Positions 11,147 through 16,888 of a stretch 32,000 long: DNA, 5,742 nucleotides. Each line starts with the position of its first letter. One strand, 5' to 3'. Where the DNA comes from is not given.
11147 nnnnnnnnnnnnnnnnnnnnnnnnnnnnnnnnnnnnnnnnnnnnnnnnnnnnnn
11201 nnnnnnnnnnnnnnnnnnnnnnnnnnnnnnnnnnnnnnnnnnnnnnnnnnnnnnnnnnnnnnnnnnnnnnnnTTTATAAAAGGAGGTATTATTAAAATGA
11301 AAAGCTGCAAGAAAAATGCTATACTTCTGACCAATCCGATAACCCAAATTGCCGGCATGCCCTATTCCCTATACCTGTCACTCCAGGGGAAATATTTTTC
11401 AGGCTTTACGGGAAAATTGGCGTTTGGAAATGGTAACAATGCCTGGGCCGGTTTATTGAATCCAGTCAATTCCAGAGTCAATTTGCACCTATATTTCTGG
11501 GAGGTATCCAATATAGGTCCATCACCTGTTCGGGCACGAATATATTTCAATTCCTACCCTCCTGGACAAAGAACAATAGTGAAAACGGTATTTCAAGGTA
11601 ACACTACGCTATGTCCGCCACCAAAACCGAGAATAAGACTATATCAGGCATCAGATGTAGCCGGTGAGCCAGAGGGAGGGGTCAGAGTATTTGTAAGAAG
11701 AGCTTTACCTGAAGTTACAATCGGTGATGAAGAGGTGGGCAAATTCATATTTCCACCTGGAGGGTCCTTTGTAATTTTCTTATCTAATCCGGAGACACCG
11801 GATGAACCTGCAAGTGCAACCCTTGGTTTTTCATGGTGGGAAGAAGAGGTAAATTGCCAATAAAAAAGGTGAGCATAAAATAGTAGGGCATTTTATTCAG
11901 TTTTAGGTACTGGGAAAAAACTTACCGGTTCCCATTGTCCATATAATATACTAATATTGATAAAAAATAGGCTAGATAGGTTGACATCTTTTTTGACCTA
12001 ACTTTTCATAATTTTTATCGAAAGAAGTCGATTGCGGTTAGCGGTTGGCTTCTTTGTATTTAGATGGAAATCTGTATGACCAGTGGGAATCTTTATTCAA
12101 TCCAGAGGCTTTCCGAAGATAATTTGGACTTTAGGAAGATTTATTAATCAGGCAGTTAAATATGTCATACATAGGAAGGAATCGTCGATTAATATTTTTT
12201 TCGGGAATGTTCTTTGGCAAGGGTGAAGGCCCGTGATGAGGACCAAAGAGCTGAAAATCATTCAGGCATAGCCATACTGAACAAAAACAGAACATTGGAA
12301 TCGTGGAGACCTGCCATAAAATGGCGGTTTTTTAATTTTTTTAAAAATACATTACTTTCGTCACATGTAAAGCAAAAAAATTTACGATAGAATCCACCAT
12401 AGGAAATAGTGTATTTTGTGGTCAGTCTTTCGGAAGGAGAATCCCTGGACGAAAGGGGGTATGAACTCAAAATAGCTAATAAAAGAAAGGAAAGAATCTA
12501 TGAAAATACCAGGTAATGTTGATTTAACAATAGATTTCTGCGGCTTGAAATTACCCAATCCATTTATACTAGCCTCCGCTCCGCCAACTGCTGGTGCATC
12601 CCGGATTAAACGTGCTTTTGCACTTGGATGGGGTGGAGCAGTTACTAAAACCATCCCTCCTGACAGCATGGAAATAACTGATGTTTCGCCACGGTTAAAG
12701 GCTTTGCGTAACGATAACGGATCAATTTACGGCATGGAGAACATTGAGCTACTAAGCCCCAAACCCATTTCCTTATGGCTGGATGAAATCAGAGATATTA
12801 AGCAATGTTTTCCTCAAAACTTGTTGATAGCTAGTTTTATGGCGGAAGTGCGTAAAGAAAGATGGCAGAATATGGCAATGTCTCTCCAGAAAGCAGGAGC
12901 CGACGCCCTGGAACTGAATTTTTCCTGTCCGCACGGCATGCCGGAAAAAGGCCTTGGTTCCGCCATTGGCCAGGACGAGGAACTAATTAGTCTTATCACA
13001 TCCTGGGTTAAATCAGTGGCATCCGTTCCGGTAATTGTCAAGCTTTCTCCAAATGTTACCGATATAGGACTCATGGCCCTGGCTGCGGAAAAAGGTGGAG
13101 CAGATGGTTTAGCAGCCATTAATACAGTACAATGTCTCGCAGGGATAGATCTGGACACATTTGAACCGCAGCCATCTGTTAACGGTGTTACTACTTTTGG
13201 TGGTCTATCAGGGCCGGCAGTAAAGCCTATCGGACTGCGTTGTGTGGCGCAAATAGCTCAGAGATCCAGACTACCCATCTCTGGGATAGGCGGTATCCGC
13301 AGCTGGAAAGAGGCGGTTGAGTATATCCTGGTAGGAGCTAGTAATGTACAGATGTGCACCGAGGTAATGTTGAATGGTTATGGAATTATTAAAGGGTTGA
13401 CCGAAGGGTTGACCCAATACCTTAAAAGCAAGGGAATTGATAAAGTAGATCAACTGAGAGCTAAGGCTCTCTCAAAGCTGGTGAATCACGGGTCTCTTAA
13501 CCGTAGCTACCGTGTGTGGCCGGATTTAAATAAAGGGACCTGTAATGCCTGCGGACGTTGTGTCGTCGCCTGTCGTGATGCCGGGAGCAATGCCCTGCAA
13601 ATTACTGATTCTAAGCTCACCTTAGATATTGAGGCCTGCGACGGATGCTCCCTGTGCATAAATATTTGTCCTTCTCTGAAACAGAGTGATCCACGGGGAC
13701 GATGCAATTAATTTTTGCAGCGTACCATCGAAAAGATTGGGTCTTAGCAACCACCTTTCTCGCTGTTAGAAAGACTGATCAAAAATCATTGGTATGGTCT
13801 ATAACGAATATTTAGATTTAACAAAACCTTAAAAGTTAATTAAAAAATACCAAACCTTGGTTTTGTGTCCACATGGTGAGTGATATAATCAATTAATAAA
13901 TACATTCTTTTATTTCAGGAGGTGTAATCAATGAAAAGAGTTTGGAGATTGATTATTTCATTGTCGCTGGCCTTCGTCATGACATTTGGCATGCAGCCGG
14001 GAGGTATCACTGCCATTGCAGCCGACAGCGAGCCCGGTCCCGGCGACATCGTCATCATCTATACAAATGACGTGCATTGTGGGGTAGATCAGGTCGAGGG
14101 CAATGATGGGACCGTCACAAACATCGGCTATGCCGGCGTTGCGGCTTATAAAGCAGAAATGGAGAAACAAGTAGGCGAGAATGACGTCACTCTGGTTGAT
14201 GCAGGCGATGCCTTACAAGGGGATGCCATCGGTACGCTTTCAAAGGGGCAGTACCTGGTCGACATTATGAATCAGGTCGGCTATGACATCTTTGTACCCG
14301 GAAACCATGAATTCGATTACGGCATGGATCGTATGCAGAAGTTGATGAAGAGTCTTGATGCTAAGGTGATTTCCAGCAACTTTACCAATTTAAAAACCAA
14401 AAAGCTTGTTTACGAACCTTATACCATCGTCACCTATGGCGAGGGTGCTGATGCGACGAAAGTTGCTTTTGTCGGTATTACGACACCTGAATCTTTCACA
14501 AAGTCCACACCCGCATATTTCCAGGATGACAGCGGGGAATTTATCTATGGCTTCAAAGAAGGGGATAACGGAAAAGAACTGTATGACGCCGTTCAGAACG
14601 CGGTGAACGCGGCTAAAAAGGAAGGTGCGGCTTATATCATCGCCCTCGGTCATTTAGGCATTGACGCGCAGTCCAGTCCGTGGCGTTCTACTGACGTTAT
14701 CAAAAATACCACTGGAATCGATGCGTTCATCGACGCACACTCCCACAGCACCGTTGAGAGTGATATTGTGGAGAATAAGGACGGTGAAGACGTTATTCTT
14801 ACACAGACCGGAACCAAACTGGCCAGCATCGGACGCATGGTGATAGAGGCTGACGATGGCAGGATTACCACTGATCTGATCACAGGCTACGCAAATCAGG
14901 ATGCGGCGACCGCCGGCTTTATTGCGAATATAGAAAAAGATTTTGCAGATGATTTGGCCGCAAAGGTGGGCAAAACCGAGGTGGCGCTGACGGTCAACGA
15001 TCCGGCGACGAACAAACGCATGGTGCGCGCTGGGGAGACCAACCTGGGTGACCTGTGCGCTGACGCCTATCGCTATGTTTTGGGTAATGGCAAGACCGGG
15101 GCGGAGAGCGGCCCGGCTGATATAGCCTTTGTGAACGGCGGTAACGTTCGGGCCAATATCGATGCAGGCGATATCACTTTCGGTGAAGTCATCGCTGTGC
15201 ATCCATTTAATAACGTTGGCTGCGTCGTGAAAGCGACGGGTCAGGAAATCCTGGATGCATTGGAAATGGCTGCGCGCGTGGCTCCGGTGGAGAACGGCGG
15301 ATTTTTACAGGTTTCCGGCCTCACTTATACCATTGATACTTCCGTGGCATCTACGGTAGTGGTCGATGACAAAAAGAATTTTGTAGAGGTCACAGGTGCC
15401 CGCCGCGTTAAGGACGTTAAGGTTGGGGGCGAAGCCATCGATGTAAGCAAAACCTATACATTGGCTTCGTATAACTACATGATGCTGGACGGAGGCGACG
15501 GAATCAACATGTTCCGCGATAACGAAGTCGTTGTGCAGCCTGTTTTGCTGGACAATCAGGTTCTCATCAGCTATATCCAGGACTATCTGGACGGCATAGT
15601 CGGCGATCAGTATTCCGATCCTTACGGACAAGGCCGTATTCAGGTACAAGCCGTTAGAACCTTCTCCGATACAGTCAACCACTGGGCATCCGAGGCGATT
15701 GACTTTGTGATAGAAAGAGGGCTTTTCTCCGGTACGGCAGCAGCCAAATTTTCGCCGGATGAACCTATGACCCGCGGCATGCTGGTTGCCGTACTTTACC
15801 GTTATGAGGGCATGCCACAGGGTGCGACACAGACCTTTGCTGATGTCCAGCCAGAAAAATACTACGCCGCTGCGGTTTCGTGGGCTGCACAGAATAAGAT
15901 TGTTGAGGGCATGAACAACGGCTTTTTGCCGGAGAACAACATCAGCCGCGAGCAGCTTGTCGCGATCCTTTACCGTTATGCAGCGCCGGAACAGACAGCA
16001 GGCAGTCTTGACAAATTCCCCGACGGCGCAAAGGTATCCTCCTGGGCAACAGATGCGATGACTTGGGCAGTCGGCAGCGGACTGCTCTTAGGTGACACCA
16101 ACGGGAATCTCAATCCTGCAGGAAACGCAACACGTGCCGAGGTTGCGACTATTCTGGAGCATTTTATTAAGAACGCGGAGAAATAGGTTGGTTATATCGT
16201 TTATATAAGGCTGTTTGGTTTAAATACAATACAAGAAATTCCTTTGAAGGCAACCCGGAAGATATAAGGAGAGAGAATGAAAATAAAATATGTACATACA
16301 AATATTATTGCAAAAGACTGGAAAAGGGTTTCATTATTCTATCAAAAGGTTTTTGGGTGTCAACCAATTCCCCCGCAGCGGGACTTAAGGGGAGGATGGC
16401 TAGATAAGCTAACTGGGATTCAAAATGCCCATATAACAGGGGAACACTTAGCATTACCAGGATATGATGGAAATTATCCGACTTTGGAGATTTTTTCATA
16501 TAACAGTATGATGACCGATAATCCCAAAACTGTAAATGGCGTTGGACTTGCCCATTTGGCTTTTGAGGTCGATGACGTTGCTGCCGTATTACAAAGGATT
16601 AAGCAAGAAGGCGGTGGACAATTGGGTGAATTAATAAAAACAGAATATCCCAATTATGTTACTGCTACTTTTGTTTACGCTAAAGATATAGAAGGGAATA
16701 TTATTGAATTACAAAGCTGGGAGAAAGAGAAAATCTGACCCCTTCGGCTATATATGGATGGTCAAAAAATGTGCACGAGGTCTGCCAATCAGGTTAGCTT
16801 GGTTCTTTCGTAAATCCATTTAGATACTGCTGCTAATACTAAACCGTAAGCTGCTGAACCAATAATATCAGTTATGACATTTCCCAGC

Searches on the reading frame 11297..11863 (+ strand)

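Call 23: search_protein_families(library=pfam, proteins=[window:11297-11863:+], max_evalue=0.1)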
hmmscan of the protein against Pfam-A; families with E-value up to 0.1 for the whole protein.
window:11297-11863:+ (188 aa): 1 family
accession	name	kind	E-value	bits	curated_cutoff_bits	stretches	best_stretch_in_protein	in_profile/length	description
PF19640.4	DUF6143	-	6.8e-43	147.2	27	1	16-185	13-180/182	Family of unknown function (DUF6143)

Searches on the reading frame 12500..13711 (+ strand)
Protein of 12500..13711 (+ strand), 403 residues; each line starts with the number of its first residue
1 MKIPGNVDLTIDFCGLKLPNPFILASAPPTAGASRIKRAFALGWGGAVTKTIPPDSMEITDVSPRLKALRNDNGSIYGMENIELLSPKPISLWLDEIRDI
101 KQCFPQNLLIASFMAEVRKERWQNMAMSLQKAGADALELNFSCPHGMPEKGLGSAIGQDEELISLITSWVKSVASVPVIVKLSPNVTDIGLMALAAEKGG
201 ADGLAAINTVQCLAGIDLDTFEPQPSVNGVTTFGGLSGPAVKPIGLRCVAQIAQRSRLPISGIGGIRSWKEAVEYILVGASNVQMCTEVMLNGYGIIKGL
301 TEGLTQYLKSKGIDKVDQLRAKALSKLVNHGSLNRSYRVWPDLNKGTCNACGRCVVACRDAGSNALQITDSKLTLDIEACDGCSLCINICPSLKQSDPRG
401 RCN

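Call 23: search_protein_families(library=pfam, proteins=[window:12500-13711:+], max_evalue=0.1)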
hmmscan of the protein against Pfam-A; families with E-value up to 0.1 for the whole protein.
window:12500-13711:+ (403 aa): 16 families
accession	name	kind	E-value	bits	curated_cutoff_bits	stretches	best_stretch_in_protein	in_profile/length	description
PF01180.27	DHO_dh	-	4.6e-42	144.6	27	1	9-308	2-291/291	Dihydroorotate dehydrogenase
PF14697.11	Fer4_21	-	6.1e-09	36.3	35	1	344-391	4-52/59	4Fe-4S dicluster domain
PF12838.12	Fer4_7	-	8.4e-06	26.6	27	1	347-392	1-50/52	4Fe-4S dicluster domain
PF13237.11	Fer4_10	-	1.7e-05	25.1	25.5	1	344-391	5-53/53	4Fe-4S dicluster domain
PF12797.12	Fer4_2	-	2e-05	24.7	24.5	2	344-358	6-20/22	4Fe-4S binding domain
PF01207.24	Dus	-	3.5e-05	23.5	20.4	1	124-183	70-130/311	Dihydrouridine synthase (Dus)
PF00037.32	Fer4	-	0.0001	22.4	21.1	2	375-391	3-19/24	4Fe-4S binding domain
PF13187.11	Fer4_9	-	0.00019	21.8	27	1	348-392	2-49/52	4Fe-4S dicluster domain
PF12837.12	Fer4_6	-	0.00025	21.3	25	2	376-391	5-20/24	4Fe-4S binding domain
PF12800.12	Fer4_4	-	0.00036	21.1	24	1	378-391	2-15/17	4Fe-4S binding domain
PF13183.11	Fer4_8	-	0.00097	20.1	27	0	377-397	2-22/68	4Fe-4S dicluster domain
PF17179.9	Fer4_22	-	0.012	16.8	27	0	329-359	62-92/95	4Fe-4S dicluster domain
PF02581.23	TMP-TENI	-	0.02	14.7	27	1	239-287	131-178/180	Thiamine monophosphate synthase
PF13534.11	Fer4_17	-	0.024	15.6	22.2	0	379-395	1-17/61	4Fe-4S dicluster domain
PF00977.27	His_biosynth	-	0.048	13.5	23.6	0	245-290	61-106/228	Histidine biosynthesis protein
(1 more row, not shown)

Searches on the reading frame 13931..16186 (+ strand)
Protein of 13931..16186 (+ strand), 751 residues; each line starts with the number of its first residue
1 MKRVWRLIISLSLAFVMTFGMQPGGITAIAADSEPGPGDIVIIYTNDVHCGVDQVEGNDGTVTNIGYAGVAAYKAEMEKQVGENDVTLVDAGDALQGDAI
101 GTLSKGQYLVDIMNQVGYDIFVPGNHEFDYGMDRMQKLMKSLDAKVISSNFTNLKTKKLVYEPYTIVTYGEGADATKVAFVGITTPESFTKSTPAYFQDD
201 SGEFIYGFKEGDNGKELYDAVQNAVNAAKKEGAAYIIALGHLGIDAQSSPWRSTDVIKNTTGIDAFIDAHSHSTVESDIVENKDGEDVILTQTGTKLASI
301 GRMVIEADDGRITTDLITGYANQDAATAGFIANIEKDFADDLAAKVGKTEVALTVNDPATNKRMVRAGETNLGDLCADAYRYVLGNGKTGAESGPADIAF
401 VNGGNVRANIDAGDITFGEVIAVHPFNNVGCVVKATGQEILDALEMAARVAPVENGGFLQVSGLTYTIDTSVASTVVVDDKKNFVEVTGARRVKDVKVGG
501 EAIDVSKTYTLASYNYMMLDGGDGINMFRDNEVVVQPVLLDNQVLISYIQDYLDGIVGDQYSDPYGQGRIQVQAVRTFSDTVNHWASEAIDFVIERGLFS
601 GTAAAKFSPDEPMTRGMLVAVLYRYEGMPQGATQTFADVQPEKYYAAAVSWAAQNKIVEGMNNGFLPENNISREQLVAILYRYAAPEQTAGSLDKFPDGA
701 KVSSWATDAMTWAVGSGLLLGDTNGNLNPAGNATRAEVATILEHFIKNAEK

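Call 23: search_protein_families(library=pfam, proteins=[window:13931-16186:+], max_evalue=0.1)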
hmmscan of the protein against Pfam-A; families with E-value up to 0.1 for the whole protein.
window:13931-16186:+ (751 aa): 3 families
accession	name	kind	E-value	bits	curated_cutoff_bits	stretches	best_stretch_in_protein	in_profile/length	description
PF02872.23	5_nucleotid_C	-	1.2e-35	123.3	23.6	1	347-529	3-157/158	5'-nucleotidase, C-terminal domain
PF00395.25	SLH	-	1.4e-31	108.6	20.8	3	695-739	1-44/44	S-layer homology domain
PF00149.33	Metallophos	-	3.7e-08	34.5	21.5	1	42-273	3-190/191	Calcineurin-like phosphoesterase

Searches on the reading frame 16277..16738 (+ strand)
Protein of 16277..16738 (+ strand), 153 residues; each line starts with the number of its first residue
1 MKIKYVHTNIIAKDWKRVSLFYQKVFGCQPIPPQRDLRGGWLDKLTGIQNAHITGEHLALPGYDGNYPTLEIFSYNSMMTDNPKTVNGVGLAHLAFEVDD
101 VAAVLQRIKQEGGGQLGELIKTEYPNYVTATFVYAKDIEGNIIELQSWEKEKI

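Call 23: search_protein_families(library=pfam, proteins=[window:16277-16738:+], max_evalue=0.1)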
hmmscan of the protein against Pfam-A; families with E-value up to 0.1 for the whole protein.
window:16277-16738:+ (153 aa): 4 families
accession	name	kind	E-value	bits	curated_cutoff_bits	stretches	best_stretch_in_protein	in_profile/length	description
PF00903.31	Glyoxalase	-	1.1e-08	35.9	20.6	1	6-145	3-121/121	Glyoxalase/Bleomycin resistance protein/Dioxygenase superfamily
PF13669.12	Glyoxalase_4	-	6.7e-07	30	27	1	7-113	2-91/109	Glyoxalase/Bleomycin resistance protein/Dioxygenase superfamily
PF12681.13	Glyoxalase_2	-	0.0088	16.4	30.1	1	92-145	63-113/118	Glyoxalase-like domain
PF18029.7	Glyoxalase_6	-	0.04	15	23.6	0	12-122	6-90/106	Glyoxalase-like domain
